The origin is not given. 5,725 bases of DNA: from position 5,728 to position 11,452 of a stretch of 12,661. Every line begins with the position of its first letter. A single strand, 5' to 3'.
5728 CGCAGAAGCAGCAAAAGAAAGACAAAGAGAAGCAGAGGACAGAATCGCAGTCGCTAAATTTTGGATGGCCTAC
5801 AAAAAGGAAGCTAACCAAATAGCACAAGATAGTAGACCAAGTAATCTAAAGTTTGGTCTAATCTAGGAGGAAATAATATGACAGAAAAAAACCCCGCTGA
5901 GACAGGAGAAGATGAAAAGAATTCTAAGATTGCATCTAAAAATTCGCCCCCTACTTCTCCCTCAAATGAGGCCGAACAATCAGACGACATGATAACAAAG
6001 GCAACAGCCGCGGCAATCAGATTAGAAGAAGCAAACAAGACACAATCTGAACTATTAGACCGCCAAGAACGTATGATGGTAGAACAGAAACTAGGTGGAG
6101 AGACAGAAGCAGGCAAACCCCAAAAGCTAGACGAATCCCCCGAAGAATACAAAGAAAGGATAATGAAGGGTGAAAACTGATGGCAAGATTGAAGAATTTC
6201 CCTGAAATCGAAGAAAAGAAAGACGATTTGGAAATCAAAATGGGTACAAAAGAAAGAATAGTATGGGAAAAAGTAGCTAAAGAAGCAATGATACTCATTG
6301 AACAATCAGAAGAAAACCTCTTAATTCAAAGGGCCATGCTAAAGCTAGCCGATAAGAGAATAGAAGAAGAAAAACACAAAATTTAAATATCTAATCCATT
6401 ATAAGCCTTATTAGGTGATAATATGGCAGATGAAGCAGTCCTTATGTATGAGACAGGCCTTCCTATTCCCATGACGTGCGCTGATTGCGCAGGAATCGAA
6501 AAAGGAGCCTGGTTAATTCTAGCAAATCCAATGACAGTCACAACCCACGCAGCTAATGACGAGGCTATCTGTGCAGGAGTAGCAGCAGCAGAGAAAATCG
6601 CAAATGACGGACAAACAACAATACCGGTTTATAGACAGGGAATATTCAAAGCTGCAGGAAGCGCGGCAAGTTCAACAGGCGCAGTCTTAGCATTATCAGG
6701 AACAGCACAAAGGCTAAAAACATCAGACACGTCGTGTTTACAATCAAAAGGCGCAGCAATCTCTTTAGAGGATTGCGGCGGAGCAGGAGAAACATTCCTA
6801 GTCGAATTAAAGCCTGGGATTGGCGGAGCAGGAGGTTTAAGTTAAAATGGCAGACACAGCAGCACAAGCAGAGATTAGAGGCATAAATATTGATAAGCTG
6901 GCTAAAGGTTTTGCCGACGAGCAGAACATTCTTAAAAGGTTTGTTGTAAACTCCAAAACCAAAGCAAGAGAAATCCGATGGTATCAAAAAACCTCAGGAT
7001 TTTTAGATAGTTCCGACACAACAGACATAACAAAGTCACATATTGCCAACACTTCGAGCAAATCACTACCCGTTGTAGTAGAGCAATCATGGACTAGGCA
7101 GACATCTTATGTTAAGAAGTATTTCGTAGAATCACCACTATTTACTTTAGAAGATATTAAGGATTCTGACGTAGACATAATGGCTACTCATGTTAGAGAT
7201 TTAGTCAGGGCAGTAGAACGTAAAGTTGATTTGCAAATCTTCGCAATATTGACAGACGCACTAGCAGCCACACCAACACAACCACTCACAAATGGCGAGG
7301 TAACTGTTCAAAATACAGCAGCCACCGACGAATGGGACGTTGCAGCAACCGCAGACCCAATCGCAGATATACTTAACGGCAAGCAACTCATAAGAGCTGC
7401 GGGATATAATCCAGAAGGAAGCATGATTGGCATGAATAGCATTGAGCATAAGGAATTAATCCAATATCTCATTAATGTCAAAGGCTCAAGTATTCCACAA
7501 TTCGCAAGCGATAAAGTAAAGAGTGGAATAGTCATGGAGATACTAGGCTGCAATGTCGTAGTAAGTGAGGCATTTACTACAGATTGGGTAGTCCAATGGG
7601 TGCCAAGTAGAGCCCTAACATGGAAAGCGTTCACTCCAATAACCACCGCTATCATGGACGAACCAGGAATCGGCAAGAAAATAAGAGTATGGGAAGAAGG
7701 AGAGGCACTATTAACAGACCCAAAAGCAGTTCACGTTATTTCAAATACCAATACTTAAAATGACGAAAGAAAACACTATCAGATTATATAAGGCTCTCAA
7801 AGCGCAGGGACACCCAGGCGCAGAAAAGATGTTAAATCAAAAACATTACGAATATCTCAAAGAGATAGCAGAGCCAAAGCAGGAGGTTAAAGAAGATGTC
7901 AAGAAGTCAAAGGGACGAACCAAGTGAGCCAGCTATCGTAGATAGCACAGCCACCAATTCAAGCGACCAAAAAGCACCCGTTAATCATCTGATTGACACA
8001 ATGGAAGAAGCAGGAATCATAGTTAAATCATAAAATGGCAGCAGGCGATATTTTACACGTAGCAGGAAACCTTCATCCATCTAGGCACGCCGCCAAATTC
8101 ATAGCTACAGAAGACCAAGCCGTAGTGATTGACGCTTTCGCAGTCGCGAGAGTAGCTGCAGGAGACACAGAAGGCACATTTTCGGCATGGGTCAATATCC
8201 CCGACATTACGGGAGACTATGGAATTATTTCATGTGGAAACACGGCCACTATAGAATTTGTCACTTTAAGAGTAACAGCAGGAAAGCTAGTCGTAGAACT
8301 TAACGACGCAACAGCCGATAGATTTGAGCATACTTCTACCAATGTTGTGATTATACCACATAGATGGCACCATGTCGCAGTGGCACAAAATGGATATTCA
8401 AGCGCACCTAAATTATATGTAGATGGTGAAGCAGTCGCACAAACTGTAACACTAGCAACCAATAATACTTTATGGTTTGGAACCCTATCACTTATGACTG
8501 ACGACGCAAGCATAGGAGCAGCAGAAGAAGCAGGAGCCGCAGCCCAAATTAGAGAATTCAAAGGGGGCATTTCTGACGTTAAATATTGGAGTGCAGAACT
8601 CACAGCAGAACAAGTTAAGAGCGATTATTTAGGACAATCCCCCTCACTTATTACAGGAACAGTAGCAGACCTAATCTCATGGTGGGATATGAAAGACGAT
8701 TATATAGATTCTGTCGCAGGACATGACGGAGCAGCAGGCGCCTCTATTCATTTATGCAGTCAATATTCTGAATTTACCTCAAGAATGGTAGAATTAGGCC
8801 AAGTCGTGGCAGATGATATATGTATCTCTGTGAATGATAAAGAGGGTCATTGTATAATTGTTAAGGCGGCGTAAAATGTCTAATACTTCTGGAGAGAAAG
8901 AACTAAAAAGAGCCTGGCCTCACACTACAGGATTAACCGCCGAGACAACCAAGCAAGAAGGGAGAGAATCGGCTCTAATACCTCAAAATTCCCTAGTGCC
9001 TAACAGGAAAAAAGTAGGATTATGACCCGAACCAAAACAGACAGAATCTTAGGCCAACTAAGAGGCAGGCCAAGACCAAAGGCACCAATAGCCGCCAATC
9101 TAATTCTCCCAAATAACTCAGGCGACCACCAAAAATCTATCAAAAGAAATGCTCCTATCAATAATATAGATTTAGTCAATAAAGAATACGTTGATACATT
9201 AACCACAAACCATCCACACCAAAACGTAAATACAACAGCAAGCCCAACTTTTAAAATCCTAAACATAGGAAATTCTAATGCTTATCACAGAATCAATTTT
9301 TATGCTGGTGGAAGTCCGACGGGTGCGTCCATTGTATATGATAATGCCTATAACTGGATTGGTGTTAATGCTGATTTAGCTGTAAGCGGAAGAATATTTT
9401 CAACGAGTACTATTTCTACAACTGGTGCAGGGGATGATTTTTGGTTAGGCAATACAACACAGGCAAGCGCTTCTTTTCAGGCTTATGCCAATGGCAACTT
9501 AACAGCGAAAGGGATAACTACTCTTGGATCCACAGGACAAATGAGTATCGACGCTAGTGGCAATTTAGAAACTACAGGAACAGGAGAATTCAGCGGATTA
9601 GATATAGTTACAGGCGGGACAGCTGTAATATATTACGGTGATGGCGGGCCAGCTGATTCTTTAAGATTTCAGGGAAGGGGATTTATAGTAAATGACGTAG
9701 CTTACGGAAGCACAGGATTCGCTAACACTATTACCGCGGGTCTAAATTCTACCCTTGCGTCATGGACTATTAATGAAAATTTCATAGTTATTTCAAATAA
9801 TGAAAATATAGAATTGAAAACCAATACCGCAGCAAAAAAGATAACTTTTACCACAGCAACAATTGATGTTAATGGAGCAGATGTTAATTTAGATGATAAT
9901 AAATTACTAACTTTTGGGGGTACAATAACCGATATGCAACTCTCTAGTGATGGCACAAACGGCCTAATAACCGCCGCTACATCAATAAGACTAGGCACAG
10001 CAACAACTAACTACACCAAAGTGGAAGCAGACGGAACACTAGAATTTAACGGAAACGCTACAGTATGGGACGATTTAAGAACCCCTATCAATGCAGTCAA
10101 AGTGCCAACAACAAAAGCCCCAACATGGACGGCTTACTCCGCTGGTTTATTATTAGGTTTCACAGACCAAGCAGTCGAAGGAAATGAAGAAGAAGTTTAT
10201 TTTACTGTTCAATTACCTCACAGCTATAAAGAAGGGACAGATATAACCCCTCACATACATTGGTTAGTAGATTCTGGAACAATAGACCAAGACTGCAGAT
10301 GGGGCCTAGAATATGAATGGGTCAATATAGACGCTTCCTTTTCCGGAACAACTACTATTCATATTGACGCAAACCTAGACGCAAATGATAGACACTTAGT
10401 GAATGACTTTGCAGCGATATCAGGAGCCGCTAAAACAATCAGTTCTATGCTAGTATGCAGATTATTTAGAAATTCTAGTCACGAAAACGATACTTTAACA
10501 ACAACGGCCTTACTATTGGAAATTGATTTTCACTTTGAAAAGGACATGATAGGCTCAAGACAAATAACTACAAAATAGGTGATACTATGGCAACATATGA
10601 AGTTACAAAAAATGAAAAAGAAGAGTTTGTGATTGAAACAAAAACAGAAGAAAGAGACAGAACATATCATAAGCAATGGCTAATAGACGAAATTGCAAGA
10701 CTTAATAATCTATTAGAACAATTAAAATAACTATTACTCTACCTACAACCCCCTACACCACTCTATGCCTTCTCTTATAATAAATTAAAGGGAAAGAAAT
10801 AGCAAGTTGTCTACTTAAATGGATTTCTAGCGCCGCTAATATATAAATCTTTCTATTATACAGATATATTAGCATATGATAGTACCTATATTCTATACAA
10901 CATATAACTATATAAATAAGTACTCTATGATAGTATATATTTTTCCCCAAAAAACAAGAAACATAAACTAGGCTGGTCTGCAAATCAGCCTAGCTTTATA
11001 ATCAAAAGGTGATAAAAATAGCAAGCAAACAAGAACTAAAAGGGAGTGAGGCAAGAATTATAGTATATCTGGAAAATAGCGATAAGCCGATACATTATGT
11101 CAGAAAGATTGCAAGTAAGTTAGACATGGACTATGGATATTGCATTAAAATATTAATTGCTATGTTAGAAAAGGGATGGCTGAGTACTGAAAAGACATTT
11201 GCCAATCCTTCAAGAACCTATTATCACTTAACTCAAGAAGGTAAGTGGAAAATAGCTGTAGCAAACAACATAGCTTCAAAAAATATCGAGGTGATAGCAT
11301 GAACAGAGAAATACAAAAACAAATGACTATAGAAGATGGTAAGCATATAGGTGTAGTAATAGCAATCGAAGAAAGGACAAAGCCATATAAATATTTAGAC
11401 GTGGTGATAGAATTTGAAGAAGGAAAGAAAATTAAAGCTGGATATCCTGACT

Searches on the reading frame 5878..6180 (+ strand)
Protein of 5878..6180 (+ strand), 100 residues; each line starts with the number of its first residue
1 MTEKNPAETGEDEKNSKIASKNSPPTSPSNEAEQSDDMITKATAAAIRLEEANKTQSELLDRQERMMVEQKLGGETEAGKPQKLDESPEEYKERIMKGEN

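Call 41: search_protein_families(library=pfam, proteins=[window:5878-6180:+], max_evalue=1)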
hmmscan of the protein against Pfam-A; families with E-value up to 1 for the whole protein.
window:5878-6180:+ (100 aa): 1 family
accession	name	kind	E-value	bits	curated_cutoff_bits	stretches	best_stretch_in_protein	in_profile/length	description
PF07104.16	DUF1366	-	0.036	14.2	23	1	49-100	39-90/117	Protein of unknown function (DUF1366)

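Call 42: search_protein_families(library=phrogs, proteins=[window:5878-6180:+], max_evalue=1)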
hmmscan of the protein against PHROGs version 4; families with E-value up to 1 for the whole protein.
window:5878-6180:+ (100 aa): 1 family
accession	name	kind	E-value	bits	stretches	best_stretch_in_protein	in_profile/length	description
phrog_1060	-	unknown function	0.14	13.1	1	49-100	39-90/122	-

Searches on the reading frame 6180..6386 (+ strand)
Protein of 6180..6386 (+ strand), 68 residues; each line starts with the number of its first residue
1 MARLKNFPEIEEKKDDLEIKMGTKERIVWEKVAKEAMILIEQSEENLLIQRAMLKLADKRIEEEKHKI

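Call 41: search_protein_families(library=pfam, proteins=[window:6180-6386:+], max_evalue=1)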
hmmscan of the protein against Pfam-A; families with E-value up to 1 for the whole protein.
window:6180-6386:+ (68 aa): 1 family
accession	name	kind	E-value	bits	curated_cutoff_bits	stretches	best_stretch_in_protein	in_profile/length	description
PF15001.12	AP-5_subunit_s1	-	0.0084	16.6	30.7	1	24-66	107-149/193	AP-5 complex subunit sigma-1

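Call 42: search_protein_families(library=phrogs, proteins=[window:6180-6386:+], max_evalue=1)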
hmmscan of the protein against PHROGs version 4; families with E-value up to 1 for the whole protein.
window:6180-6386:+ (68 aa): 0 families

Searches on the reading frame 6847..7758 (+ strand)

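Call 9: search_protein_families(library=pfam, proteins=[window:6847-7758:+], max_evalue=0.01)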
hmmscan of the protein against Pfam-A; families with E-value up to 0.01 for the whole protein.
window:6847-7758:+ (303 aa): 1 family
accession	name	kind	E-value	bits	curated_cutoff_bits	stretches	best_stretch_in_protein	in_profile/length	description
PF25209.1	Phage_capsid_4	-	3.8e-05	24.5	27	1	74-294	60-258/262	Phage capsid protein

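Call 10: search_protein_families(library=phrogs, proteins=[window:6847-7758:+], max_evalue=0.01)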
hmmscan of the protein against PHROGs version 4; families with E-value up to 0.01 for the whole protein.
window:6847-7758:+ (303 aa): 4 families
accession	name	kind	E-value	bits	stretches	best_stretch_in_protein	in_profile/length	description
phrog_1650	-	head and packaging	7.5e-09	36.3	1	76-301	84-298/300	major head protein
phrog_267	-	head and packaging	2.2e-05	24.8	1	105-246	122-262/410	major head protein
phrog_1005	-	head and packaging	0.0034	17.7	1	77-186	70-171/315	major head protein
phrog_29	-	head and packaging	0.004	17.3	1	110-189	134-217/439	major head protein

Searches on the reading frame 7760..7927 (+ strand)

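Call 41: search_protein_families(library=pfam, proteins=[window:7760-7927:+], max_evalue=1)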
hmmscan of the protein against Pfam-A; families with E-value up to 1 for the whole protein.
window:7760-7927:+ (55 aa): 0 families

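Call 42: search_protein_families(library=phrogs, proteins=[window:7760-7927:+], max_evalue=1)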
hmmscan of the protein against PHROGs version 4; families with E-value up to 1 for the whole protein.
window:7760-7927:+ (55 aa): 1 family
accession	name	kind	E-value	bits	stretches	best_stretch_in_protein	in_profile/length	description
phrog_21935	-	unknown function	0.15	13.3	1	22-41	6-25/46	-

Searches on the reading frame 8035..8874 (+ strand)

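Call 9: search_protein_families(library=pfam, proteins=[window:8035-8874:+], max_evalue=0.01)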
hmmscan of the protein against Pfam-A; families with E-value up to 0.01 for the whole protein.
window:8035-8874:+ (279 aa): 3 families
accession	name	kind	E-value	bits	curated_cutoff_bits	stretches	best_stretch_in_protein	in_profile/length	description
PF13385.13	Laminin_G_3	-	2.2e-15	57.6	27.6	1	43-195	15-151/151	Concanavalin A-like lectin/glucanases superfamily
PF02210.31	Laminin_G_2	-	2.9e-05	25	22.9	1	72-184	17-123/126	Laminin G domain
PF00354.24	Pentaxin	-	0.0012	19.1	25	1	103-218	77-181/194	Pentaxin family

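Call 10: search_protein_families(library=phrogs, proteins=[window:8035-8874:+], max_evalue=0.01)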
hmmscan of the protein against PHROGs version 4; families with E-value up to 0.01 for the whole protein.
window:8035-8874:+ (279 aa): 1 family
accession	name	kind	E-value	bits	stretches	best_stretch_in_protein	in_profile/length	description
phrog_8510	-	head and packaging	3.8e-14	52.4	1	39-198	748-897/1348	virion structural protein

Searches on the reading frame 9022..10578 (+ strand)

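Call 9: search_protein_families(library=pfam, proteins=[window:9022-10578:+], max_evalue=0.01)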
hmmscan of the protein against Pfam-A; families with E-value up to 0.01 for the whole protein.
window:9022-10578:+ (518 aa): 0 families

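Call 10: search_protein_families(library=phrogs, proteins=[window:9022-10578:+], max_evalue=0.01)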
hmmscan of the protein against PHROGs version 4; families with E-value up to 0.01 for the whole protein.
window:9022-10578:+ (518 aa): 0 families

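Call 69: search_protein_families(library=pfam, proteins=[window:9022-10578:+], max_evalue=5)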
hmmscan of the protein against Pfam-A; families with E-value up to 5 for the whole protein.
window:9022-10578:+ (518 aa): 0 families

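Call 97: search_protein_families(library=ncbifam, proteins=[window:9022-10575:+], max_evalue=1)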
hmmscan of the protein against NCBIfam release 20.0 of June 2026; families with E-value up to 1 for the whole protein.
window:9022-10575:+ (518 aa): 1 family
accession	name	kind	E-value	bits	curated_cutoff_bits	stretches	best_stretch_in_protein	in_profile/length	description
NF033538.2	transpos_IS91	equivalog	0.21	10.6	125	1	400-428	142-170/356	IS91 family transposase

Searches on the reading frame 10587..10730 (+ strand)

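Call 41: search_protein_families(library=pfam, proteins=[window:10587-10730:+], max_evalue=1)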
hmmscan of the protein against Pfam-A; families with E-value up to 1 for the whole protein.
window:10587-10730:+ (47 aa): 0 families

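Call 42: search_protein_families(library=phrogs, proteins=[window:10587-10730:+], max_evalue=1)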
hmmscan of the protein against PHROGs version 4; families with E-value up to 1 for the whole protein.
window:10587-10730:+ (47 aa): 2 families
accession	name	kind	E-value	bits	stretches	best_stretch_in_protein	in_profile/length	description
phrog_2287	-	unknown function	0.17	12.6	1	4-36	12-43/167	-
phrog_28671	-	unknown function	0.19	13.1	1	26-45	30-49/58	-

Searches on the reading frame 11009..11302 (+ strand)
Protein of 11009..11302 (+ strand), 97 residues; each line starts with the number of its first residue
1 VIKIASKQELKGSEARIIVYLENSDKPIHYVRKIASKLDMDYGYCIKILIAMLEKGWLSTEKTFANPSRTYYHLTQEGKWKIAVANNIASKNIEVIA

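Call 41: search_protein_families(library=pfam, proteins=[window:11009-11302:+], max_evalue=1)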
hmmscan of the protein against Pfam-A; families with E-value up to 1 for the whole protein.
window:11009-11302:+ (97 aa): 8 families
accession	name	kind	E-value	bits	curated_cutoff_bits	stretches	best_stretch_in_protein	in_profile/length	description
PF03551.20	PadR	-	0.00083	19.7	27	1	40-82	29-73/75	Transcriptional regulator PadR-like family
PF14277.12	DUF4364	-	0.028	14.7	26.9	1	39-92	30-80/162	Domain of unknown function (DUF4364)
PF24409.1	wHTH-PRTase_assc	-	0.029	14.8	27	1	25-77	8-60/83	wHTH-PRTase associated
PF13463.12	HTH_27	-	0.038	14.7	22.2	1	10-78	1-68/68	Winged helix DNA-binding domain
PF13601.12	HTH_34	-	0.058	14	27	1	32-79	18-66/80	Winged helix DNA-binding domain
PF21984.2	DnaD_N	-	0.11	13.2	27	1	10-68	14-75/101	DnaD N-terminal domain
PF20995.3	Tla3_C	-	0.17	12.4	24.8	1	32-91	6-70/136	Type VI lipase adapter protein Tla3, C-terminal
PF12802.13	MarR_2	-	0.22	12.1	27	1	10-61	3-53/61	MarR family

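Call 42: search_protein_families(library=phrogs, proteins=[window:11009-11302:+], max_evalue=1)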
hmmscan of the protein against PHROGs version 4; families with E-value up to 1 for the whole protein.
window:11009-11302:+ (97 aa): 6 families
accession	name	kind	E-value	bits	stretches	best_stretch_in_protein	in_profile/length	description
phrog_12817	-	transcription regulation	0.015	16.2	1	14-83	75-141/151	transcriptional regulator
phrog_29131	-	unknown function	0.035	14.8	1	40-84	42-83/180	-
phrog_29075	-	unknown function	0.056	14.5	1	23-85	9-71/194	-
phrog_27118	-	unknown function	0.06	14.7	1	16-82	8-67/95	-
phrog_4156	-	DNA, RNA and nucleotide metabolism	0.1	14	1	32-87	28-79/102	segregation and condensation complex subunit ScpB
phrog_11046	-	transcription regulation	0.14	13.1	1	14-88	11-83/94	transcriptional regulator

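Call 97: search_protein_families(library=ncbifam, proteins=[window:11009-11299:+], max_evalue=1)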
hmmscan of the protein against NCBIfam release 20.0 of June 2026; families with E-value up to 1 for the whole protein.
window:11009-11299:+ (97 aa): 6 families
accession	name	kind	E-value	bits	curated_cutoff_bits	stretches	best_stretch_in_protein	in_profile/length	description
NF053777.1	Saro0803TransReg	equivalog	0.00086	19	200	1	24-88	47-111/140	Saro_0803 family transcriptional regulator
TIGR04176.1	MarR_EPS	equivalog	0.0044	17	88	1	24-78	14-70/105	MarR family EPS-associated transcriptional regulator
NF045593.1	bilirub_TF_BilQ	equivalog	0.007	16.1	125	1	18-88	36-104/135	bilirubin utilization transcriptional regulator BilQ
TIGR03433.1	padR_acidobact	paralog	0.014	15.5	101.8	1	37-86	34-85/101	PadR family transcriptional regulator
NF007342.0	PRK09834.1-4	equivalog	0.018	14.1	251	1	29-85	57-109/263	DNA-binding transcriptional regulator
TIGR01889.1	Staph_reg_Sar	paralog_domain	0.11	12.9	62.6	1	16-93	29-108/109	staphylococcal accessory regulator family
